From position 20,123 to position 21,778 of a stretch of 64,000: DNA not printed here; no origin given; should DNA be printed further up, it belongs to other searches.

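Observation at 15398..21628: Five-gene translationally coupled operon: PP-loop PAPS-reductase-like enzyme + cysteine desulfurase + GHKL ATPase + two orphan proteins; candidate non-canonical DNA sulfur (phosphorothioate-type) modification/defence module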

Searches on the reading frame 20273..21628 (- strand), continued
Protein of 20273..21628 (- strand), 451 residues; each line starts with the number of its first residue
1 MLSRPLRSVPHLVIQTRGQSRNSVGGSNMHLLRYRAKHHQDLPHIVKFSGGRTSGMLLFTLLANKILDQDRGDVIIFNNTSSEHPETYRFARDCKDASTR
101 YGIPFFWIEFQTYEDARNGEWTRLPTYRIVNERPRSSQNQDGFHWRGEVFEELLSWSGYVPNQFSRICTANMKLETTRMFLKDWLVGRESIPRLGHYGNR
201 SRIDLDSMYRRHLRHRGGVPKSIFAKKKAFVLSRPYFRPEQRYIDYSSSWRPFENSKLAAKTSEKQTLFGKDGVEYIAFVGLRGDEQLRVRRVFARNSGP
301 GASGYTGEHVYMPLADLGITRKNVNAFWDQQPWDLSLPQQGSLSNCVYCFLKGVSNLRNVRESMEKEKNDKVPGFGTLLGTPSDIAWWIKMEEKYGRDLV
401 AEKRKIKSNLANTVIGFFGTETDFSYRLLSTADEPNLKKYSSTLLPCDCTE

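Call 84: search_protein_families(library=padloc, proteins=[L090:7983-9017:+, L090:9070-9870:+, L090:9963-11174:+, L090:6394-7452:+, L091:7959-8795:+], max_evalue=0.01)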
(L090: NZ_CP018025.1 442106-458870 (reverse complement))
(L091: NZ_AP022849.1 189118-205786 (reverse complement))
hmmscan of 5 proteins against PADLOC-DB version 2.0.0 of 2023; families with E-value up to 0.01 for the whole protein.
L090:7983-9017:+ (344 aa): 1 family
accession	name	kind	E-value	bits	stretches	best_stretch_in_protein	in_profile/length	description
PDLC02782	SspD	-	2.3e-08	32.1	1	7-151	3-121/277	SspD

L090:9070-9870:+ (266 aa): 0 families

L090:9963-11174:+ (403 aa): 0 families

L090:6394-7452:+ (352 aa): 0 families

L091:7959-8795:+ (278 aa): 2 families
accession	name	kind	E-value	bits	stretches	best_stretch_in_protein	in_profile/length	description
PDLC02782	SspD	-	4e-13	47.7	1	15-224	3-191/277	SspD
PDLC02510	BrxP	-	0.0073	12.6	0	15-151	136-253/779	BrxP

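Call 86: search_protein_families(library=pfam, alignment_id=A2, max_evalue=1)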
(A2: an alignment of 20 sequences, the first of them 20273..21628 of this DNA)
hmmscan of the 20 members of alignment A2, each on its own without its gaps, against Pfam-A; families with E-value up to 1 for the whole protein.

A. member 1, window:20273-21628:- (451 aa): 1 family
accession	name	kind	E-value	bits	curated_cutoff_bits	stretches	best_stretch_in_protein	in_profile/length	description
PF01507.26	PAPS_reduct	-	0.0029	18.1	22.5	1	45-97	3-50/175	Phosphoadenosine phosphosulfate reductase domain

B. families by the number of members that match (of 20 scanned): 3 families
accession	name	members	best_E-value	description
PF01507.26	PAPS_reduct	16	0.00079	Phosphoadenosine phosphosulfate reductase domain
PF07653.23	SH3_2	2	0.065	Variant SH3 domain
PF03213.20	Pox_P35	1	0.13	Poxvirus P35 protein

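Call 94: search_protein_families(library=padloc, proteins=[L007:18052-20025:+], max_evalue=0.001)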
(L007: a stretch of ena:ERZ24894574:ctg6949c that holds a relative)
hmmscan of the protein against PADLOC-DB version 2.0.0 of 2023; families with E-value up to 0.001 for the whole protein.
L007:18052-20025:+ (657 aa): 0 families

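Call 100: find_related_loci(query=A2, collection=viral_contigs, flank=8000)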
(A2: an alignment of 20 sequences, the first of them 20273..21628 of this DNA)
Query A2 (451 aa) in viral_contigs; peptide patterns used: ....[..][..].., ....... (x = any residue, [..] = any of these).
54 stretches matched a pattern; 1 encode a relative of the query (tblastn E <= 1e-3); 1 distinct loci.
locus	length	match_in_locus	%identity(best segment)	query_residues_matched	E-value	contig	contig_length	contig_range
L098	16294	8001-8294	28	280-358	3e-7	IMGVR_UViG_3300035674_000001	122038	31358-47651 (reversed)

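Call 109: find_related_loci(query=A2, collection=metagenome_contigs, flank=8000)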
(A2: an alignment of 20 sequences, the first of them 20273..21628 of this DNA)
Query A2 (451 aa) in metagenome_contigs; peptide patterns used: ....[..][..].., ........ (x = any residue, [..] = any of these).
165 stretches matched a pattern; 64 encode a relative of the query (tblastn E <= 1e-3); 64 distinct loci.
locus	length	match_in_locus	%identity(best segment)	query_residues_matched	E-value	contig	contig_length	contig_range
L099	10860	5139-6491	68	1-451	0e+0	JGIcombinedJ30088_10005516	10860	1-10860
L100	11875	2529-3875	68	2-451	0e+0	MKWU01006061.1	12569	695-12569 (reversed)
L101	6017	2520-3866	68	2-451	0e+0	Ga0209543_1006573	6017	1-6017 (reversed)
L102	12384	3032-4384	68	1-451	0e+0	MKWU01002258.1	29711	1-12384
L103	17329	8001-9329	62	6-451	0e+0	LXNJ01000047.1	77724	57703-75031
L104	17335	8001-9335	61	1-451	0e+0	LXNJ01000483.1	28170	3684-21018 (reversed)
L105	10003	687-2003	58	6-451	2e-178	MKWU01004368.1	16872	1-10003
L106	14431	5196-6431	62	32-451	4e-177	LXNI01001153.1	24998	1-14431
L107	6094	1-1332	57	6-451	3e-173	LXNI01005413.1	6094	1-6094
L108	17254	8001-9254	57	32-451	2e-167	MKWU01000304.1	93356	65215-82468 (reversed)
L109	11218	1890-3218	51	6-451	7e-154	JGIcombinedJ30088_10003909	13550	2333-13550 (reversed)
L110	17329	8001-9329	51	6-451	7e-154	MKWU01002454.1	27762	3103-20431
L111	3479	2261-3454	52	34-451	4e-143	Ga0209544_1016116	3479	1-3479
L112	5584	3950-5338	49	9-451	1e-138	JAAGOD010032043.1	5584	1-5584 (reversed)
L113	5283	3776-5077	46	28-451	8e-125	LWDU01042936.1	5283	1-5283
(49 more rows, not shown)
